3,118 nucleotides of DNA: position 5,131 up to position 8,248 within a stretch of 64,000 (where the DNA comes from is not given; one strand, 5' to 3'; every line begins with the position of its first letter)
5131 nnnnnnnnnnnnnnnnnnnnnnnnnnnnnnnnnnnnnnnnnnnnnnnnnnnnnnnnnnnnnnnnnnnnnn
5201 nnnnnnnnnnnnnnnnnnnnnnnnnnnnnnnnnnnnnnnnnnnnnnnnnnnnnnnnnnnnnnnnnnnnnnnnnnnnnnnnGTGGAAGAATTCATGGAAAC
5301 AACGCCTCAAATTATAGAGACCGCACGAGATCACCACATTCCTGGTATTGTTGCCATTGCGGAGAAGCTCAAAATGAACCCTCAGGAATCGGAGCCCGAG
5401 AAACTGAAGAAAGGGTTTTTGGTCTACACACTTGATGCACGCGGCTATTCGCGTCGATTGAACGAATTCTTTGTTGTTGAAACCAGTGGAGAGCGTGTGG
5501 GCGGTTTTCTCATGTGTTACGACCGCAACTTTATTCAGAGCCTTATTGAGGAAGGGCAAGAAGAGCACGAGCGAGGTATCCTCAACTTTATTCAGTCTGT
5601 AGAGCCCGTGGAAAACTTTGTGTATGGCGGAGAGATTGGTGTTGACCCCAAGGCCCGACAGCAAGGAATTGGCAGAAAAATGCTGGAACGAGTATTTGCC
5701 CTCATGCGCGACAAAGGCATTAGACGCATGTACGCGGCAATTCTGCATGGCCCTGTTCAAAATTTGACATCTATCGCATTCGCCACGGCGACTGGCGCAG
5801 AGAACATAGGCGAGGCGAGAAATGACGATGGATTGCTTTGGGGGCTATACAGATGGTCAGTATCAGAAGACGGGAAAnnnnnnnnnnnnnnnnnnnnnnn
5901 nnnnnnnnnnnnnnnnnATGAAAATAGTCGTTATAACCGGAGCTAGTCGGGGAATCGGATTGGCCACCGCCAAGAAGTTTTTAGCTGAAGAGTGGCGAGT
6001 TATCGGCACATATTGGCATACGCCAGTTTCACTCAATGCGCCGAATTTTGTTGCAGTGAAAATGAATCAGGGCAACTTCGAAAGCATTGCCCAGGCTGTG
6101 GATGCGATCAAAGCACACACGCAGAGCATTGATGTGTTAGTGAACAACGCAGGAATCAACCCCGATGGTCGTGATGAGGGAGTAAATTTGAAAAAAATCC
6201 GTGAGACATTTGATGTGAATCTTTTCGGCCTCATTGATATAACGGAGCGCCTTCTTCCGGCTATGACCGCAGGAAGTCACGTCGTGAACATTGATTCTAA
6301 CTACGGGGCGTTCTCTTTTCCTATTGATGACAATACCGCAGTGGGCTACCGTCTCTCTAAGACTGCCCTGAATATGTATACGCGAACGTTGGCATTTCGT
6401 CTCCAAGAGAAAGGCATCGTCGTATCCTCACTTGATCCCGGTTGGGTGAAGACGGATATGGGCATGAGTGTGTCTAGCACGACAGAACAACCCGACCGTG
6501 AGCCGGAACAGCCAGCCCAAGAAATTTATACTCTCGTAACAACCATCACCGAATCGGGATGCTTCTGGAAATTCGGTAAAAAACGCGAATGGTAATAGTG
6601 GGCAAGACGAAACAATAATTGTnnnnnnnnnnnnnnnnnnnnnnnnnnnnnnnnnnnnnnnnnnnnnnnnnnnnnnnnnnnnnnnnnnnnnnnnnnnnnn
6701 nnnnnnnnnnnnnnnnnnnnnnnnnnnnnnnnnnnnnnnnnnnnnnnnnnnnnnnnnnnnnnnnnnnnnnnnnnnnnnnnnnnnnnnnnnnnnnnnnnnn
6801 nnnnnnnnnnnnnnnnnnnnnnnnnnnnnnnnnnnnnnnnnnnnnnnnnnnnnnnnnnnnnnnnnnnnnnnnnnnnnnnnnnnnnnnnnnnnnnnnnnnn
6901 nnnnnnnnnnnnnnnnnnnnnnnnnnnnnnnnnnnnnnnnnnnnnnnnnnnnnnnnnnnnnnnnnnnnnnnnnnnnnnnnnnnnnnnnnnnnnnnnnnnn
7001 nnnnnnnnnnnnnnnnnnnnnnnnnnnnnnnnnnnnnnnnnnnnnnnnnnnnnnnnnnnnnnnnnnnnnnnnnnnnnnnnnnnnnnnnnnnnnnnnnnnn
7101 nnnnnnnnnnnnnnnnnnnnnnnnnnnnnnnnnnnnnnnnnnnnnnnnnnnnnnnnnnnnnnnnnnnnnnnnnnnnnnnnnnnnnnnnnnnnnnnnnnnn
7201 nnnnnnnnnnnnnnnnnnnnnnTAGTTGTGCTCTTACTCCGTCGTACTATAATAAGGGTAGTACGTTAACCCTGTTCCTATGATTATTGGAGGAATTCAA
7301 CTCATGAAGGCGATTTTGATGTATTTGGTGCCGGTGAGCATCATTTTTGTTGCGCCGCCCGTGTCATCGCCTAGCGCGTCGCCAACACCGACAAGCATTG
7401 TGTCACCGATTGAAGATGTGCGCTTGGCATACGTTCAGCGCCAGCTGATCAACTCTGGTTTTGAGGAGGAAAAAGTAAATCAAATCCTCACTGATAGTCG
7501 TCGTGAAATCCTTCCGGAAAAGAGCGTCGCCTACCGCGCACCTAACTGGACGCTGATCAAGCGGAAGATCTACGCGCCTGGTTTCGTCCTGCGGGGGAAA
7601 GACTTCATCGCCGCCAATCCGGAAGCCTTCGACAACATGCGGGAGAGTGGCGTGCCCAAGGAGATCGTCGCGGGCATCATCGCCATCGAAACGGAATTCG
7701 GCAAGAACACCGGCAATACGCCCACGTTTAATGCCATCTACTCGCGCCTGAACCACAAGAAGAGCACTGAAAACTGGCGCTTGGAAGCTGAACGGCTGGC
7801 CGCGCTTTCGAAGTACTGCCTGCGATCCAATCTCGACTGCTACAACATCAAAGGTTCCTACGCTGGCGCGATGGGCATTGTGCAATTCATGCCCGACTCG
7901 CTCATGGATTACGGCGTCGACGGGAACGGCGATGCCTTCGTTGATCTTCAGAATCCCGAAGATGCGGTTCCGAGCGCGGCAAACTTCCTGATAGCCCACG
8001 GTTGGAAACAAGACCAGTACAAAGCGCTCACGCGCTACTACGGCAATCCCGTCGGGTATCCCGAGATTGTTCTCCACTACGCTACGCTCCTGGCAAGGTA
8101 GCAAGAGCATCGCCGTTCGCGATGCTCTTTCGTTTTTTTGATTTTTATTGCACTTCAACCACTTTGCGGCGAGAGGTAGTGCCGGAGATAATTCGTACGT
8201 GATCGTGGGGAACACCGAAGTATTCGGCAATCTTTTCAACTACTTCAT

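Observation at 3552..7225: Diverged isochorismatase-family paralogs flanking a methyltransferase-GNAT-SDR cassette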

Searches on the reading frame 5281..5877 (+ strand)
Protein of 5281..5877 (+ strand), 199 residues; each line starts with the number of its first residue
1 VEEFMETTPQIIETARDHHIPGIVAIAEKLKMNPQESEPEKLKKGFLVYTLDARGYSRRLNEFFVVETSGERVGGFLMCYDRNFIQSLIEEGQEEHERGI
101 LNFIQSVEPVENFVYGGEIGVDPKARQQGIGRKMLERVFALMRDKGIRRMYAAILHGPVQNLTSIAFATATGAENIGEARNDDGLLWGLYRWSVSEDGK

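Call 4: search_protein_families(library=pfam, proteins=[window:5281-5877:+], max_evalue=0.01)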
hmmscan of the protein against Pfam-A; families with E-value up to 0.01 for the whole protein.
window:5281-5877:+ (199 aa): 2 families
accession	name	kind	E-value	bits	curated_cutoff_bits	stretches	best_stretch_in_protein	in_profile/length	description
PF00583.31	Acetyltransf_1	-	1.1e-09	39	20.7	1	56-168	28-111/116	Acetyltransferase (GNAT) family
PF13508.13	Acetyltransf_7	-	1.4e-07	32.2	27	1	62-150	4-65/84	Acetyltransferase (GNAT) domain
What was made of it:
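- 5293..5880 (+): GNAT acetyltransferase (ORF opens at GTG 5281; gene callers use ATG 5293); the replaceable gene of the region. Pfam Acetyltransf_1, 1e-9 (call 4).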

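Call 20: search_protein_families(library=ncbifam, proteins=[window:5281-5877:+], max_evalue=0.01)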
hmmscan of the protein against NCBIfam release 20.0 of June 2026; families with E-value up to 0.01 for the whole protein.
window:5281-5877:+ (199 aa): 5 families
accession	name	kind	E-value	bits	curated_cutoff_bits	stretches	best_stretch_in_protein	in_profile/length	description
NF002959.0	PRK03624.1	equivalog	0.0019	17.9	124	0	119-155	78-114/147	GNAT family acetyltransferase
NF040504.1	resist_ArsN1b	equivalog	0.0021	17.9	210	1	119-178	82-138/159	arsinothricin resistance N-acetyltransferase ArsN1 family B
NF040501.1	resist_ArsN2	equivalog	0.0059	16.2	125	0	119-151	54-86/133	arsenic resistance N-acetyltransferase ArsN2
TIGR01575.1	rimI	equivalog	0.0063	16.7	86.4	0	118-151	60-93/132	ribosomal protein S18-alanine N-acetyltransferase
TIGR03448.1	mycothiol_MshD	equivalog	0.0095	15.3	163.1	0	95-141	53-99/294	mycothiol synthase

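Call 37: find_homologous_proteins(query=window:5293-5877:+)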
Query window:5293-5877:+ (195 aa): 4 proteins with E <= 0.001 among 91 candidates.
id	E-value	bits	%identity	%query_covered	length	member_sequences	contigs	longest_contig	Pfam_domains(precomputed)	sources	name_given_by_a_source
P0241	1.2e-125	435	100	100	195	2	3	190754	PF13508.14,PF00583.32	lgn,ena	-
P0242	2.4e-83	297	66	97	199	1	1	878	-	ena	-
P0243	1.5e-81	291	66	97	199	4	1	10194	PF00583.32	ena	-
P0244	8.5e-39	151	41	92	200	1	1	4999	PF00583.32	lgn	-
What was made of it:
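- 5293..5880 (+): Only 3 non-self relatives among 5.8 billion clusters (call 37).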

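Call 40: find_encoding_contigs(protein=P0243, flank=8000, max_places=2)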
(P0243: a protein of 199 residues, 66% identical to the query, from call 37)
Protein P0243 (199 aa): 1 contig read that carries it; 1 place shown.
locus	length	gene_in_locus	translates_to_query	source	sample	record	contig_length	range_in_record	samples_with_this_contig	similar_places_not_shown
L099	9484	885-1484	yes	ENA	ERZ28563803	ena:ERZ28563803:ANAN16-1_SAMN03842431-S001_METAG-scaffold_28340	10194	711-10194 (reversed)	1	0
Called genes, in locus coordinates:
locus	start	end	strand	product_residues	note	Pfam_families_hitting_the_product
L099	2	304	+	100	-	?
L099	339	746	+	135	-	PF00856:SET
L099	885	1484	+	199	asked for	PF00583:Acetyltransf_1 (weak)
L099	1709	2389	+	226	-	-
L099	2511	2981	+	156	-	PF10648:Gmad2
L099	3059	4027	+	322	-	PF01699:Na_Ca_ex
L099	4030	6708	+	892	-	PF00690:Cation_ATPase_N, PF00122:E1-E2_ATPase, PF00702:Hydrolase, PF13246:Cation_ATPase, PF08282:Hydrolase_3 (faint), PF00689:Cation_ATPase_C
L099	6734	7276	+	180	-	PF09335:VTT_dom (weak)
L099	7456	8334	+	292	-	-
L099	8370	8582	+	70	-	-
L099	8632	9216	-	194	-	PF02517:Rce1-like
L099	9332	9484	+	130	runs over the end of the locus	PF04024:PspC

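Call 70: search_protein_families(library=padloc, proteins=[window:5293-5877:+], max_evalue=0.01)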
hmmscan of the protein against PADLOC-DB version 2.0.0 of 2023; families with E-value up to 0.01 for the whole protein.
window:5293-5877:+ (195 aa): 1 family
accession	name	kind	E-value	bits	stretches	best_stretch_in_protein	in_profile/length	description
PDLC03548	REase_II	-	0.0022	15.4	1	93-138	116-163/290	Type II restriction enzyme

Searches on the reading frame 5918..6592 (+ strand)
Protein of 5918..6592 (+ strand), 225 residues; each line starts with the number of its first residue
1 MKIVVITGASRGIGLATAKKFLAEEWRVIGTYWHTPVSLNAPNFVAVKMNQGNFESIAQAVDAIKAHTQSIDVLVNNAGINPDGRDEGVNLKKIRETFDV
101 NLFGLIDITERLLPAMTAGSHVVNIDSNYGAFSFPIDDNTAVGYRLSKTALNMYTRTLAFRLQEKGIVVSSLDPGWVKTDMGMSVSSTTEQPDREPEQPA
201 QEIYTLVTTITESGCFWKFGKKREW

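Call 4: search_protein_families(library=pfam, proteins=[window:5918-6592:+], max_evalue=0.01)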
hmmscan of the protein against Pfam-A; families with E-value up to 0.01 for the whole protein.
window:5918-6592:+ (225 aa): 3 families
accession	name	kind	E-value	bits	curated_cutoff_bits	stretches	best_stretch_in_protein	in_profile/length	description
PF00106.31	adh_short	-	3.1e-38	131.7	26.6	1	2-188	1-193/195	short chain dehydrogenase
PF13561.12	adh_short_C2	-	1.1e-30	107.4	27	1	8-191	1-190/236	Enoyl-(Acyl carrier protein) reductase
PF01370.27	Epimerase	-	0.00054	19.9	20.9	1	4-157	1-155/240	NAD dependent epimerase/dehydratase family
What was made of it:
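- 5918..6595 (+): SDR oxidoreductase; right anchor and recombination zone of the variable region. Pfam adh_short, 3e-38 (call 4).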

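Call 20: search_protein_families(library=ncbifam, proteins=[window:5918-6592:+], max_evalue=0.01)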
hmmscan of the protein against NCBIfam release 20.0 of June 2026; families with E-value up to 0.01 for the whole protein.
window:5918-6592:+ (225 aa): 219 families (the best 25 are shown)
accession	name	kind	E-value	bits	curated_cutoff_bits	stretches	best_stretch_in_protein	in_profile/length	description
NF004823.0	PRK06179.1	subfamily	3.7e-34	118.4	310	1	2-191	6-193/271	oxidoreductase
NF005056.0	PRK06463.1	equivalog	3.8e-31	108.2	339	1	2-190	8-198/255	3-ketoacyl-(acyl-carrier-protein) reductase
NF004824.0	PRK06180.1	subfamily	1.2e-30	106.6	298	1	2-187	5-194/279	oxidoreductase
NF004826.0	PRK06182.1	subfamily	1.3e-29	103.4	305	1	2-187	5-190/274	oxidoreductase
NF005878.0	PRK07825.1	subfamily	8.2e-29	100.8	287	1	2-209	10-219/278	short chain dehydrogenase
NF005372.1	PRK06914.1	subfamily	4.2e-27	95.1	320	1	2-194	3-203/279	SDR family oxidoreductase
NF006035.0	PRK08177.1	equivalog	4.2e-26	91.9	251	1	2-183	5-189/228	SDR family oxidoreductase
NF006073.0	PRK08219.1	equivalog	1.6e-25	90.2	218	1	1-188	3-185/227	SDR family oxidoreductase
NF006123.0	PRK08267.1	equivalog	2.7e-25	89.1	261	1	1-189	2-195/261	SDR family oxidoreductase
NF005559.1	PRK07231.1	subfamily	3.8e-25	88.8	215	1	2-192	5-200/249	glucose 1-dehydrogenase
NF006114.0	PRK08263.1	subfamily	7.2e-25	87.8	290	1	2-192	4-198/280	short chain dehydrogenase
NF009464.0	PRK12824.1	subfamily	7.9e-25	87.9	269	1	2-185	3-193/245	3-oxoacyl-ACP reductase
NF052558.1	MBtsdlDhBudC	equivalog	9.7e-25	87.6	270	1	2-190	4-195/250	meso-2,3-butanediol dehydrogenase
NF009466.0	PRK12826.1-2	subfamily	1.4e-24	86.9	222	1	2-189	4-199/248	3-oxoacyl-ACP reductase FabG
NF005672.0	PRK07454.1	equivalog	1.7e-24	86.3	234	1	2-183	7-194/241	SDR family oxidoreductase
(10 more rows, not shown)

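Call 57: find_related_loci(query=window:5918-6592:+, collection=metagenome_contigs, flank=8000)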
Query window:5918-6592:+ (225 aa) in metagenome_contigs; peptide patterns used: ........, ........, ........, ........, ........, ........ (x = any residue, [..] = any of these).
241 stretches matched a pattern; 7 encode a relative of the query (tblastn E <= 1e-3); 7 distinct loci.
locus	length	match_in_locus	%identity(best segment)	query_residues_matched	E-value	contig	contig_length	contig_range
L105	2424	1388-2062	87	1-225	3e-141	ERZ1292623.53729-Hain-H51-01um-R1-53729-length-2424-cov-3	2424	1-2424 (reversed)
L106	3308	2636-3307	74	1-224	9e-117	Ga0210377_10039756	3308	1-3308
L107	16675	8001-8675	58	1-225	1e-89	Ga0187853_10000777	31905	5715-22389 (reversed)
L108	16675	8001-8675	58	1-225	1e-89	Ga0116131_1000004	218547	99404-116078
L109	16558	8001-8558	31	2-179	2e-17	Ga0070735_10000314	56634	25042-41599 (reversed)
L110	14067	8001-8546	27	2-182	4e-17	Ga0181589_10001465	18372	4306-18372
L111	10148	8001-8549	26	2-181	2e-11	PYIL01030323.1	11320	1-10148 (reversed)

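Call 69: search_protein_families(library=pfam, proteins=[L106:437-907:+, L106:1910-2581:+], max_evalue=0.01)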
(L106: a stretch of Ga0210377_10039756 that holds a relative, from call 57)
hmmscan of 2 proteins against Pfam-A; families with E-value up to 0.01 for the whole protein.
L106:437-907:+ (157 aa): 1 family
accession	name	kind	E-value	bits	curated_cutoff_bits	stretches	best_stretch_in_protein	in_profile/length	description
PF18931.5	DUF5680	-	1.5e-35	122.2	25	1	51-156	1-104/104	Domain of unknown function (DUF5680)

L106:1910-2581:+ (224 aa): 11 families
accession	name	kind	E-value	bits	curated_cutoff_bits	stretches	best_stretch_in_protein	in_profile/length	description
PF08241.18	Methyltransf_11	-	5.3e-24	85.1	21.2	1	46-137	1-94/95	Methyltransferase domain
PF13649.12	Methyltransf_25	-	2.2e-19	70.4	27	1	45-134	1-97/97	Methyltransferase domain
PF13489.12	Methyltransf_23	-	3.9e-17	62.9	27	1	34-145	14-123/164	Methyltransferase domain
PF13847.12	Methyltransf_31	-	1.4e-16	60.9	27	1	42-140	4-111/145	Methyltransferase domain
PF08242.18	Methyltransf_12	-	5.9e-15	56.2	30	1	46-136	1-98/98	Methyltransferase domain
PF01209.24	Ubie_methyltran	-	2e-11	44.1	20.1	1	7-144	13-158/233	ubiE/COQ5 methyltransferase family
PF08003.17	Methyltransf_9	-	6.1e-08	32.4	23.8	1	25-138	99-217/315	Protein of unknown function (DUF1698)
PF02353.26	CMAS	-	3.8e-05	23.6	27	1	41-139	62-165/273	Mycolic acid cyclopropane synthetase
PF07021.18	MetW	-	0.00037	20.6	21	1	42-128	14-100/193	Methionine biosynthesis protein MetW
PF03291.22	mRNA_G-N7_MeTrfase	-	0.00092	18.8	26.6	0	44-83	64-104/315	mRNA (guanine-N(7))-methyltransferase domain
PF05724.17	TPMT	-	0.0017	18.5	26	1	43-89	39-86/218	Thiopurine S-methyltransferase (TPMT)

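Call 70: search_protein_families(library=padloc, proteins=[window:5918-6592:+], max_evalue=0.01)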
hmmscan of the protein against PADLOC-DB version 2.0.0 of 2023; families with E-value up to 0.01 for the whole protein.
window:5918-6592:+ (225 aa): 0 families

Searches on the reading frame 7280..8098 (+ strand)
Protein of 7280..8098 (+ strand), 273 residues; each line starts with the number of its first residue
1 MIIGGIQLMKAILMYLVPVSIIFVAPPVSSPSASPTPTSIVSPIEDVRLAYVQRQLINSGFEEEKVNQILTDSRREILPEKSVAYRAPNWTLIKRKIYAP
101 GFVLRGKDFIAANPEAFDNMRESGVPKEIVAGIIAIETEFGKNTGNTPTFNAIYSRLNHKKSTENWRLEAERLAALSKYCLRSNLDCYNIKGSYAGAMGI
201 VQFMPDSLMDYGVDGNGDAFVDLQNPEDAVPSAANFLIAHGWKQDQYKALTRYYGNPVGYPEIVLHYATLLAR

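Call 4: search_protein_families(library=pfam, proteins=[window:7280-8098:+], max_evalue=0.01)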
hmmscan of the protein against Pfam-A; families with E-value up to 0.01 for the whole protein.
window:7280-8098:+ (273 aa): 2 families
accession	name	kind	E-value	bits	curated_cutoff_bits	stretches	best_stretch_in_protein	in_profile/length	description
PF13406.11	SLT_2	-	1.2e-38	133.5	24.3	1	50-246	7-205/292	Transglycosylase SLT domain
PF01464.25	SLT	-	0.00048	20.1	21.3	1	193-239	33-78/117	Transglycosylase SLT domain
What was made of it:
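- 7280..8101 (+): SLT_2 lytic transglycosylase; conserved right flank. Pfam SLT_2, 1.2e-38 (call 4).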
